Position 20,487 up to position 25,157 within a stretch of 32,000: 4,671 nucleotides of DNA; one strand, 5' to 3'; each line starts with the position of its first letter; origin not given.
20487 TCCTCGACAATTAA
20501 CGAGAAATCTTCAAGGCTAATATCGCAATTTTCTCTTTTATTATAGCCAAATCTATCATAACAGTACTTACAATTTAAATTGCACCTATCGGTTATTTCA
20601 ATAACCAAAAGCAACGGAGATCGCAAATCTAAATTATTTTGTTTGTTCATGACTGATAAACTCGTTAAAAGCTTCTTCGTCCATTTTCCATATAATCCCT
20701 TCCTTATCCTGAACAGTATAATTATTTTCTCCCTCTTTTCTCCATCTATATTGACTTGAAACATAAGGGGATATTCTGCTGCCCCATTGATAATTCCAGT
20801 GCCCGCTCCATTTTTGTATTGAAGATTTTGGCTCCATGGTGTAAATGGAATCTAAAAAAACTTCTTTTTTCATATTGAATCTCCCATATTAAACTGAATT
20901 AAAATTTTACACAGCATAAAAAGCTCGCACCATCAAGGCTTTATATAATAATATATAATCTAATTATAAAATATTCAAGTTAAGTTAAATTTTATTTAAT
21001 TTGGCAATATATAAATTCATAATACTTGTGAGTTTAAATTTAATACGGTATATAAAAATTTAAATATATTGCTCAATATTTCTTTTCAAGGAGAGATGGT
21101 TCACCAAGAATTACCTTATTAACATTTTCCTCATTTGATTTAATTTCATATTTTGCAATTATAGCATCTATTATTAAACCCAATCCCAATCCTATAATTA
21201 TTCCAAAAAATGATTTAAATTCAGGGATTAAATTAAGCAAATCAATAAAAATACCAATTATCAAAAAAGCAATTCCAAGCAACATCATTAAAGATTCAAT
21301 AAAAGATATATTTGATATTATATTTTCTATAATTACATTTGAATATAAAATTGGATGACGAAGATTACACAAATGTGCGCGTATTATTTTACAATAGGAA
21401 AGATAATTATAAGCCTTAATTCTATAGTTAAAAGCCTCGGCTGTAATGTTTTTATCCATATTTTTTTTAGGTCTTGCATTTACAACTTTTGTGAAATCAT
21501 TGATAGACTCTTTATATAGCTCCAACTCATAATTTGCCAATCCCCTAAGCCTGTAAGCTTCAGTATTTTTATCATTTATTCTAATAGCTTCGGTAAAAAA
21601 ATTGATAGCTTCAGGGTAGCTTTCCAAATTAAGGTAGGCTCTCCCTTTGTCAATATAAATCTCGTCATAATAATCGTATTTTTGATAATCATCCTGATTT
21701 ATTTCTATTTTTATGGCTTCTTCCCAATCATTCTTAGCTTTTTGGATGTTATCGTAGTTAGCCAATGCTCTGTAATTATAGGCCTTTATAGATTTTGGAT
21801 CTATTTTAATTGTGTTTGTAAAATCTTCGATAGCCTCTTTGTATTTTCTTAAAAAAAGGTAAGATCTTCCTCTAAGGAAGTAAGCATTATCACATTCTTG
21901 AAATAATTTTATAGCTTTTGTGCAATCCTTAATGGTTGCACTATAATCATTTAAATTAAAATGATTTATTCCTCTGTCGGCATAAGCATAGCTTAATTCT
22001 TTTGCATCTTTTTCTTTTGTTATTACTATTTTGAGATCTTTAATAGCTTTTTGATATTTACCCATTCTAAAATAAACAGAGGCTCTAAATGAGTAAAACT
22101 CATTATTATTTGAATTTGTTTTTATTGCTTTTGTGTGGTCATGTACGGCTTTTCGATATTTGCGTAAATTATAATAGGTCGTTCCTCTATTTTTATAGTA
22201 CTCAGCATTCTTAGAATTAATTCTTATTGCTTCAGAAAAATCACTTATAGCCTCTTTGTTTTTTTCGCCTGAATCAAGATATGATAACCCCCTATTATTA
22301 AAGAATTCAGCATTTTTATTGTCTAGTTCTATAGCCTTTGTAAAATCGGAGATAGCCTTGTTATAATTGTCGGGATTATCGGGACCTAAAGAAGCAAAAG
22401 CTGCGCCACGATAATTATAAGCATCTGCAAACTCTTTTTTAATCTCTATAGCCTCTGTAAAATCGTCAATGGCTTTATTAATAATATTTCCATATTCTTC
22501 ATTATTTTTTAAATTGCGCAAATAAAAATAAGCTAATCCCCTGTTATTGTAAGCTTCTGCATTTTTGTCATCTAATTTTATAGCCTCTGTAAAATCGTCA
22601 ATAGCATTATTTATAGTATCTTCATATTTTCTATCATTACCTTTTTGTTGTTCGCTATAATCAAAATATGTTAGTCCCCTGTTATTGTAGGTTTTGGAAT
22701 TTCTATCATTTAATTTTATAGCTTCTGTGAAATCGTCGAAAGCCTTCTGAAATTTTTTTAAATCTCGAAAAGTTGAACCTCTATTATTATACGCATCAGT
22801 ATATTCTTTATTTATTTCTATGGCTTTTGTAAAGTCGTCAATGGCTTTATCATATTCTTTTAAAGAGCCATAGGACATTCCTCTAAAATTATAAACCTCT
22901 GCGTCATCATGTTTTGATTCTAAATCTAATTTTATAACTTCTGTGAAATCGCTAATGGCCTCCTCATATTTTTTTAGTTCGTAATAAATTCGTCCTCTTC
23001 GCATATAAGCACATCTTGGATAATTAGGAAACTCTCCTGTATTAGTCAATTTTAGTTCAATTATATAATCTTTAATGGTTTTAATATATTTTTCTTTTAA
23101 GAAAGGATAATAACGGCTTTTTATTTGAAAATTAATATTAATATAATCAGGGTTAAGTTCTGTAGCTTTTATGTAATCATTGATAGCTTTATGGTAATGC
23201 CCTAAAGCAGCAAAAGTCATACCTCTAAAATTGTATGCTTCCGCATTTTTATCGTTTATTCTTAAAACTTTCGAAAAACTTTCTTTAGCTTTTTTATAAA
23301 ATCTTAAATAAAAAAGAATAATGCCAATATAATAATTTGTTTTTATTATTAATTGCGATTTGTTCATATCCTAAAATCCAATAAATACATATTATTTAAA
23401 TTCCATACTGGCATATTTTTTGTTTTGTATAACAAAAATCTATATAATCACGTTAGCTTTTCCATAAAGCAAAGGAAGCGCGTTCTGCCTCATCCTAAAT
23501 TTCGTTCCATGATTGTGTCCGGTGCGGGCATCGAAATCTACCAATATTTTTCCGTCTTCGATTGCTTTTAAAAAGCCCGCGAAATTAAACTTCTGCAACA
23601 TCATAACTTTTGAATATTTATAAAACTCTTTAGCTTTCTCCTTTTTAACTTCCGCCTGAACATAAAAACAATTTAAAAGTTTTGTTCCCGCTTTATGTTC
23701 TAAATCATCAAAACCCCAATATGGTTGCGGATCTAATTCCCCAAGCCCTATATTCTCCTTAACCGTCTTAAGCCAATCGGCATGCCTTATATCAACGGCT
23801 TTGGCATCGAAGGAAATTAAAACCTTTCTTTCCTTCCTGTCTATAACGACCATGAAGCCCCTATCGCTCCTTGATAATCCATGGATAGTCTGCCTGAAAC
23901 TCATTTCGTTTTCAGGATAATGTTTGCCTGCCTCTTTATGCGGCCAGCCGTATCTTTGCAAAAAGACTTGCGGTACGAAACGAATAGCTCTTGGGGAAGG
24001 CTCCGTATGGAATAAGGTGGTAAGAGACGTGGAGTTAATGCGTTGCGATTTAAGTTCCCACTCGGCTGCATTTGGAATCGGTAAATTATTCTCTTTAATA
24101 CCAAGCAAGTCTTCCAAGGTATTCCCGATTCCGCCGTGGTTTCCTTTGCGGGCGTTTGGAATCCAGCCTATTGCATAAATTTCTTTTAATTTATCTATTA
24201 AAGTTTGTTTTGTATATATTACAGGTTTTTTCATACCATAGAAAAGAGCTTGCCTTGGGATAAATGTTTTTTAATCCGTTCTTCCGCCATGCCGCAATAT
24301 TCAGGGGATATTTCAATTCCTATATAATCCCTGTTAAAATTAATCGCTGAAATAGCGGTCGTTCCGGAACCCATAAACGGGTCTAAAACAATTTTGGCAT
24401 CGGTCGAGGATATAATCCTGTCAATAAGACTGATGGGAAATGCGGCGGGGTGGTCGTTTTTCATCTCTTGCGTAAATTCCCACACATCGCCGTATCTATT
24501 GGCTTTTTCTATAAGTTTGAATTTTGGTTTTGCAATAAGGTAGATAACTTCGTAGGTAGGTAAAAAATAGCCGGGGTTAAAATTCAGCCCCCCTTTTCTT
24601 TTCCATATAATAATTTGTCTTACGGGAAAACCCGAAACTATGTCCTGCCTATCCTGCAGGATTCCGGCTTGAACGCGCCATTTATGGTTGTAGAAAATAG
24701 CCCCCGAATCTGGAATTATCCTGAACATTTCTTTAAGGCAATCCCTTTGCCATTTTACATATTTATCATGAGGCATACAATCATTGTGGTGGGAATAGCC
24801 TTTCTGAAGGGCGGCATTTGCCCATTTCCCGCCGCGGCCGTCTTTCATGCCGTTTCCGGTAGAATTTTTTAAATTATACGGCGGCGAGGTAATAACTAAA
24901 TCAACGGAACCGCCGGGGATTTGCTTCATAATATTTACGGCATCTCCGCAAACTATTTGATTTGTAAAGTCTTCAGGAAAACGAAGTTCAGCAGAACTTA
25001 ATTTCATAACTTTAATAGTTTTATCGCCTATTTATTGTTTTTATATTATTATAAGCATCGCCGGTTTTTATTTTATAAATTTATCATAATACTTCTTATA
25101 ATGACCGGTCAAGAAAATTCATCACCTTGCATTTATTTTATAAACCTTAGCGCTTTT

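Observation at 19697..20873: Radical-SAM enzyme translationally coupled to a Trp/Tyr-rich, cysteine-free 79-aa ORF: candidate undescribed RiPP-like cassette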

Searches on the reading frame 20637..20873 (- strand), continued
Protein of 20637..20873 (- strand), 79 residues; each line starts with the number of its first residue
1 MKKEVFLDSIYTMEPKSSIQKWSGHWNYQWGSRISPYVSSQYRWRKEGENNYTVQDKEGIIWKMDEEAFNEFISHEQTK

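Call 88: search_protein_families(library=ncbifam, alignment_id=A3, max_evalue=10)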
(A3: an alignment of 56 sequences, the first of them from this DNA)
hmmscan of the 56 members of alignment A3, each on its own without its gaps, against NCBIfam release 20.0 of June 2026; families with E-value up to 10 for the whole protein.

A. member 1, seq(79 aa): 0 families

B. families by the number of members that match (of 56 scanned): 21 families
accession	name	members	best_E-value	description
TIGR03967.2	mycofact_MftB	15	0.0034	mycofactocin biosynthesis chaperone MftB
NF033530.1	lasso_PqqD_Strm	9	0.00021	lasso peptide biosynthesis PqqD family chaperone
NF005277.0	PRK06789.1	6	0.0082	flagellar motor switch protein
NF002841.0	PRK03080.1-2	2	0.026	phosphoserine transaminase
NF053610.1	Sso10a_fam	1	0.00058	Sso10a family chromatin protein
NF010141.1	PRK13616.1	1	0.0093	MtrAB system accessory lipoprotein LpqB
TIGR02859.1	spore_sigH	1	0.024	RNA polymerase sporulation sigma factor SigH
TIGR01382.1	PfpI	1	0.025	DJ-1/PfpI/YhbO family deglycase/protease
TIGR01365.1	serC_2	1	0.041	phosphoserine transaminase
NF040939.2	trans_reg_lrs14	1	0.044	Lrs14 family HTH-type transcriptional regulator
TIGR01589.1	A_thal_3526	1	0.054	TIGR01589 domain-containing protein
NF041704.1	Shig_StxB_2e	1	0.057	Shiga toxin Stx2e subunit B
NF037965.1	HetZ_rel_2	1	0.057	HetZ-related protein 2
NF011833.0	PRK15305.1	1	0.065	fimbrial protein StkG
TIGR03938.2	deacetyl_PgaB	1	0.078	poly-beta-1,6-N-acetyl-D-glucosamine N-deacetylase PgaB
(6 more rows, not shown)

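Call 89: search_dna_similar(query=window:20637-20873:-, collection=plasmids, mode=protein, max_evalue=0.001, max_rows=10)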
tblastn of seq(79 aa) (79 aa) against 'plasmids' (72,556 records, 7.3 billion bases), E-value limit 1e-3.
Records with a match: 6; places in all: 6; records where one place covers at least 80% of the query: 6.
Best place of each record, by identity: <60% 6.
By first word of the organism name: Klebsiella 5; Escherichia 1.
By predicted mobility (MOB-suite, as given by PLSDB): non-mobilizable 5; mobilizable 1.
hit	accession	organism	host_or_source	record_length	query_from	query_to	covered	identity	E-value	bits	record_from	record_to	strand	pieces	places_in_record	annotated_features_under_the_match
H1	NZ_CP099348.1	Escherichia marmotae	culture,Pooled sediment sample ...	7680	6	74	87%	37.7%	1e-13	71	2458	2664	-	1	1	hypothetical protein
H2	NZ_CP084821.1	Klebsiella quasipneumoniae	Homo sapiens,Whole organism,blood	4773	6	74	87%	37.7%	3e-13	69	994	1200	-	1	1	hypothetical protein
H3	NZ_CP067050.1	Klebsiella pneumoniae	Homo sapiens,blood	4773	6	74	87%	37.7%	3e-13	69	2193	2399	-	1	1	hypothetical protein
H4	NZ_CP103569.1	Klebsiella pneumoniae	Homo sapiens,blood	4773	6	74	87%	37.7%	3e-13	69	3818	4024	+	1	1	hypothetical protein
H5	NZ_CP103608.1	Klebsiella pneumoniae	Homo sapiens,blood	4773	6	74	87%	37.7%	3e-13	69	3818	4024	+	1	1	hypothetical protein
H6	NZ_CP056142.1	Klebsiella michiganensis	culture,Wastewater influent sample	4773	6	74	87%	37.7%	3e-13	69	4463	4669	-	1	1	hypothetical protein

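Call 90: search_dna_similar(query=window:20637-20873:-, collection=phages, mode=protein, max_evalue=0.001, max_rows=10)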
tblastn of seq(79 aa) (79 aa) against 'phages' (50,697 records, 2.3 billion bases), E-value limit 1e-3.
No match.

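Call 96: search_protein_families(library=pfam, proteins=[L032:6383-6925:+], max_evalue=0.01)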
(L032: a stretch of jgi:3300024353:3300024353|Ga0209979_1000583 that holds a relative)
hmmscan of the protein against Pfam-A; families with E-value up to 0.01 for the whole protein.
L032:6383-6925:+ (180 aa): 0 families

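Call 98: find_related_loci(query=A3, collection=metagenome_contigs, flank=8000)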
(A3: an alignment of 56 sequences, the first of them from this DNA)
Query A3 (79 aa) in metagenome_contigs; peptide patterns used: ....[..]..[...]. (x = any residue, [..] = any of these).
16 stretches matched a pattern; 10 encode a relative of the query (tblastn E <= 1e-3); 10 distinct loci.
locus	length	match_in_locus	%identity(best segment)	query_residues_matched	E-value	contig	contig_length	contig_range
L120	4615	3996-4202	38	6-74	2e-18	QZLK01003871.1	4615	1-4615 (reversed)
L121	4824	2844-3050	38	6-74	2e-18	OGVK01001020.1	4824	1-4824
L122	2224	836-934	58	4-35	1e-9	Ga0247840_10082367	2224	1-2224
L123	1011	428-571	45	24-69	5e-8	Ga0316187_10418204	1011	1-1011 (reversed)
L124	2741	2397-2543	41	25-73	6e-6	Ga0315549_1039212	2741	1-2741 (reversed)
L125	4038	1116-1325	32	4-73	7e-6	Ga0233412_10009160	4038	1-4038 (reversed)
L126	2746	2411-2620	32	4-73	7e-6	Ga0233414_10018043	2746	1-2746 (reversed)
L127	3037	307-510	34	1-68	1e-5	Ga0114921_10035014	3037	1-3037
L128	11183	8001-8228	30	1-78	1e-5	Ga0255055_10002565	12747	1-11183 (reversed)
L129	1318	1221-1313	45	1-33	2e-4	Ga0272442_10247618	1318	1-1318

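Call 101: search_protein_families(library=pfam, proteins=[L128:1855-6573:+, L128:6732-7979:+, L128:8001-8321:+, L128:8314-9267:+, L128:9712-10665:+, L125:434-1015:+, L125:1426-2379:+, L125:2381-2908:+], max_evalue=0.001)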
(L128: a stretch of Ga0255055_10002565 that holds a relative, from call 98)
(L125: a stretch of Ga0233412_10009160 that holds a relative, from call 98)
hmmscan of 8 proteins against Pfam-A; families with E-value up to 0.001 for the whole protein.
L128:1855-6573:+ (1572 aa): 1 family
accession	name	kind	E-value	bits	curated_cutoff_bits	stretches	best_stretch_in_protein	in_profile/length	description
PF04389.22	Peptidase_M28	-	1.1e-11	45.2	21.3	1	516-599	31-113/193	Peptidase family M28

L128:6732-7979:+ (415 aa): 1 family
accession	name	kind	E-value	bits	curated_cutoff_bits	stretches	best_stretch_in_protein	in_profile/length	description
PF13289.12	SIR2_2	-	9.1e-07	29.5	24.5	0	289-331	70-111/141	SIR2-like domain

L128:8001-8321:+ (106 aa): 0 families

L128:8314-9267:+ (317 aa): 3 families
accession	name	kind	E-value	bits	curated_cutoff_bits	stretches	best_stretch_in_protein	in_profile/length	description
PF04055.27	Radical_SAM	-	3.3e-19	70.1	29.5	1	20-176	2-165/166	Radical SAM superfamily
PF13186.11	SPASM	-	1.7e-07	31.8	21.5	1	245-293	1-53/67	Iron-sulfur cluster-binding domain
PF13353.11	Fer4_12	-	2.3e-07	31.6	22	1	23-125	13-115/137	4Fe-4S single cluster domain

L128:9712-10665:+ (317 aa): 1 family
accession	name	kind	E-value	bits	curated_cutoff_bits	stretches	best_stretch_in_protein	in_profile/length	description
PF08443.16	RimK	-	2.8e-09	37.3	21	1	191-309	73-187/188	RimK-like ATP-grasp domain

L125:434-1015:+ (193 aa): 0 families

L125:1426-2379:+ (317 aa): 3 families
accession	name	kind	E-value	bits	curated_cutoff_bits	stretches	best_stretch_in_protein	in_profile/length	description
PF04055.27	Radical_SAM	-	2e-16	61.1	29.5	1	19-176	1-165/166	Radical SAM superfamily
PF13186.11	SPASM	-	1.8e-10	41.4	21.5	1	245-299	1-63/67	Iron-sulfur cluster-binding domain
PF13353.11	Fer4_12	-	0.00047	20.9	22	1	23-126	13-116/137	4Fe-4S single cluster domain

L125:2381-2908:+ (175 aa): 0 families

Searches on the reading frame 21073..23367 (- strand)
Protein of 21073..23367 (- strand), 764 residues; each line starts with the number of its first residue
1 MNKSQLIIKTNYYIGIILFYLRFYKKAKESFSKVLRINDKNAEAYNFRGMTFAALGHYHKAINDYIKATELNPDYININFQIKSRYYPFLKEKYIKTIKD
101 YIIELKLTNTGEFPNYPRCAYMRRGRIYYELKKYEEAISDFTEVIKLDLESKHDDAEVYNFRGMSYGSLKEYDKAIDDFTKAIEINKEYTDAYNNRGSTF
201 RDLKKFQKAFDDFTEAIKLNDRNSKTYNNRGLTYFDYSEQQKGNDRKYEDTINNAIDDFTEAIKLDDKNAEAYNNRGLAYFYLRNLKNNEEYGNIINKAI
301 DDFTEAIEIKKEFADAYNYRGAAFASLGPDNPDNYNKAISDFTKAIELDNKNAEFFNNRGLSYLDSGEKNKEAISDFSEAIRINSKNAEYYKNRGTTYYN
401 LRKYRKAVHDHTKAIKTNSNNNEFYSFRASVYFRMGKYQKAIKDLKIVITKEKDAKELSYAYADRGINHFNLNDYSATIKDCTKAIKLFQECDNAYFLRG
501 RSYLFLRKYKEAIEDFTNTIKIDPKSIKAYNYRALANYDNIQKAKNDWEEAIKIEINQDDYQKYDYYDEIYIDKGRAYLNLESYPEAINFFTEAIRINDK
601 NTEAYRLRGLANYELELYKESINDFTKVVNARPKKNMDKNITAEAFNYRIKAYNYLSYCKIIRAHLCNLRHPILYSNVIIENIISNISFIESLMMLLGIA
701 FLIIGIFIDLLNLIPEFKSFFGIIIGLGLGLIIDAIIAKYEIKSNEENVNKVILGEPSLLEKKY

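Call 6: search_protein_families(library=padloc, proteins=[window:21073-23367:-], max_evalue=0.01)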
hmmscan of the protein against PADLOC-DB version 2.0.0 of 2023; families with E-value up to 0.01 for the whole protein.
window:21073-23367:- (764 aa): 0 families

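Call 7: search_protein_families(library=pfam, proteins=[window:21073-23367:-], max_evalue=0.001)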
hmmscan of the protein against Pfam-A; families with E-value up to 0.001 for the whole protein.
window:21073-23367:- (764 aa): 21 families
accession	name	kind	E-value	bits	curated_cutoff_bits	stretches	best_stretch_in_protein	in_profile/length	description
PF00515.34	TPR_1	-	4.6e-86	279.9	27.8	7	156-188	1-33/34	Tetratricopeptide repeat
PF07719.23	TPR_2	-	6.5e-73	235.3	27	6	120-148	3-31/34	Tetratricopeptide repeat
PF13414.12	TPR_11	-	4.5e-62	205.9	26.8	7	252-281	10-39/42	TPR repeat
PF13181.12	TPR_8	-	4.8e-51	167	25.7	3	156-188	1-33/34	Tetratricopeptide repeat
PF13432.12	TPR_16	-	3.2e-38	130.2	32.7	0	573-625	2-54/65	Tetratricopeptide repeat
PF13431.12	TPR_17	-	5.6e-34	114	24.4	0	259-285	2-25/34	Tetratricopeptide repeat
PF13424.12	TPR_12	-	3.3e-32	110.9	30.1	1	119-187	4-76/77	Tetratricopeptide repeat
PF13371.12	TPR_9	-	1.4e-23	83.1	35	0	577-635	4-61/73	Tetratricopeptide repeat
PF13428.12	TPR_14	-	4.7e-18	64.3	23.5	0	569-609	2-42/44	Tetratricopeptide repeat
PF14559.12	TPR_19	-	1.3e-15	57.9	25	0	564-608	21-65/68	Tetratricopeptide repeat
PF12895.13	ANAPC3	-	3.3e-14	53.4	27.2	1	383-443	20-77/82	Anaphase-promoting complex, cyclosome, subunit 3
PF13174.12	TPR_6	-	2.8e-13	50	26.3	0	120-146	2-28/33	Tetratricopeptide repeat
PF23914.1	TPR_CcmH_CycH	-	3.7e-13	50.1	42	0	539-635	64-154/158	Cytochrome c-type biogenesis protein H TPR domain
PF25575.1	TPR_BSK1_C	-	8.7e-13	48.6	42.2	0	123-192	47-113/118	Serine/threonine-protein kinase BSK1-like, TPR repeats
PF13374.12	TPR_10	-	1.1e-12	47.9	27.5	0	122-146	6-30/42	Tetratricopeptide repeat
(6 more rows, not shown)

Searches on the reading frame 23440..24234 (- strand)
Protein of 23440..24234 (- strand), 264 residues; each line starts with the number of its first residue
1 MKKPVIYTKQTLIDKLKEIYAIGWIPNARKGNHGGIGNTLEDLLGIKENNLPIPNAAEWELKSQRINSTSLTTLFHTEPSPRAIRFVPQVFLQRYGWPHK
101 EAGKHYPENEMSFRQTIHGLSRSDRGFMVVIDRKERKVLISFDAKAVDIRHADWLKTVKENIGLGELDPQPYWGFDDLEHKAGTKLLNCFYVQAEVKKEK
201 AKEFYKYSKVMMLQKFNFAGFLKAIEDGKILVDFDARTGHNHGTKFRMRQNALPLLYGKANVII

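Call 6: search_protein_families(library=padloc, proteins=[window:23440-24234:-], max_evalue=0.01)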
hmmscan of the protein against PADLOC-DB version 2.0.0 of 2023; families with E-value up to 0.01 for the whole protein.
window:23440-24234:- (264 aa): 5 families
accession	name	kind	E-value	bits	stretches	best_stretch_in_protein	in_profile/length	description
PDLC03524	REase_II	-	3.4e-83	277.4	1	7-257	4-251/260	Type II restriction enzyme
PDLC03305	MTase_II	-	3e-82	275.5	1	6-257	256-504/513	Type II methyltransferase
PDLC03521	REase_II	-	1e-20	72.5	1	14-263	10-245/246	Type II restriction enzyme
PDLC03584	REase_II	-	4.3e-12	43.8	2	16-68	178-229/405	Type II restriction enzyme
PDLC03424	REase_II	-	3.3e-08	31.6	1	6-98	3-96/238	Type II restriction enzyme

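Call 7: search_protein_families(library=pfam, proteins=[window:23440-24234:-], max_evalue=0.001)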
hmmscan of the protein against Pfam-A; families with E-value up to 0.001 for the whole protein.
window:23440-24234:- (264 aa): 1 family
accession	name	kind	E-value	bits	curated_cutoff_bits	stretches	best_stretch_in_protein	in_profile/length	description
PF15515.12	MvaI_BcnI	-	4.9e-69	233.2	25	1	13-257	1-227/227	MvaI/BcnI restriction endonuclease family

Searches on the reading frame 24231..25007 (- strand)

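Call 6: search_protein_families(library=padloc, proteins=[window:24231-25007:-], max_evalue=0.01)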
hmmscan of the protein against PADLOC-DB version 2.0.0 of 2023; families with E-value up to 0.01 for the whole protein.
window:24231-25007:- (258 aa): 71 families (the best 25 are shown)
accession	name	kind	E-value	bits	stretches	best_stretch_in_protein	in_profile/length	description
PDLC03305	MTase_II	-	3.6e-121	403.9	1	12-248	9-245/513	Type II methyltransferase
PDLC03371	MTase_II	-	1.4e-40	137.5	1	12-248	7-255/260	Type II methyltransferase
PDLC03353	MTase_II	-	4.5e-36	122.7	1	16-250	10-255/260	Type II methyltransferase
PDLC03299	MTase_II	-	3e-35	120.2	3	171-248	176-262/296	Type II methyltransferase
PDLC03387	MTase_II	-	1e-31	108.2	2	171-250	198-280/289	Type II methyltransferase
PDLC03350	MTase_II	-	1.1e-31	108.4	2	173-251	219-301/312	Type II methyltransferase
PDLC03230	MTase_II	-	3.3e-27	93.7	3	172-242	202-279/360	Type II methyltransferase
PDLC03216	MTase_II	-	3.3e-26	90.2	2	183-249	191-259/364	Type II methyltransferase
PDLC03295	MTase_II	-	6.7e-26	89.4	2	180-250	198-271/292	Type II methyltransferase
PDLC03738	oMTase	-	9.9e-24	81.7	2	183-248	201-268/376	orphan methyltransferase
PDLC03265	MTase_II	-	1.2e-23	82.1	2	165-247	244-330/333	Type II methyltransferase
PDLC03320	MTase_II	-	4.3e-23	79.9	2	181-248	208-277/289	Type II methyltransferase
PDLC03228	MTase_II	-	1.1e-22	78.9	2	79-246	43-206/227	Type II methyltransferase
PDLC03714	oMTase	-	3.4e-20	70.6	1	183-249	193-261/279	orphan methyltransferase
PDLC03260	MTase_II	-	5.2e-20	69.7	2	174-248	233-310/349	Type II methyltransferase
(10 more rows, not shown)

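Call 7: search_protein_families(library=pfam, proteins=[window:24231-25007:-], max_evalue=0.001)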
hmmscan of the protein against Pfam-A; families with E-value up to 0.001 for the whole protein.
window:24231-25007:- (258 aa): 1 family
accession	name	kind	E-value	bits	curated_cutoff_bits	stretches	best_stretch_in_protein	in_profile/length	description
PF01555.25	N6_N4_Mtase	-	4.7e-39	135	26.7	1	35-243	1-221/221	DNA methylase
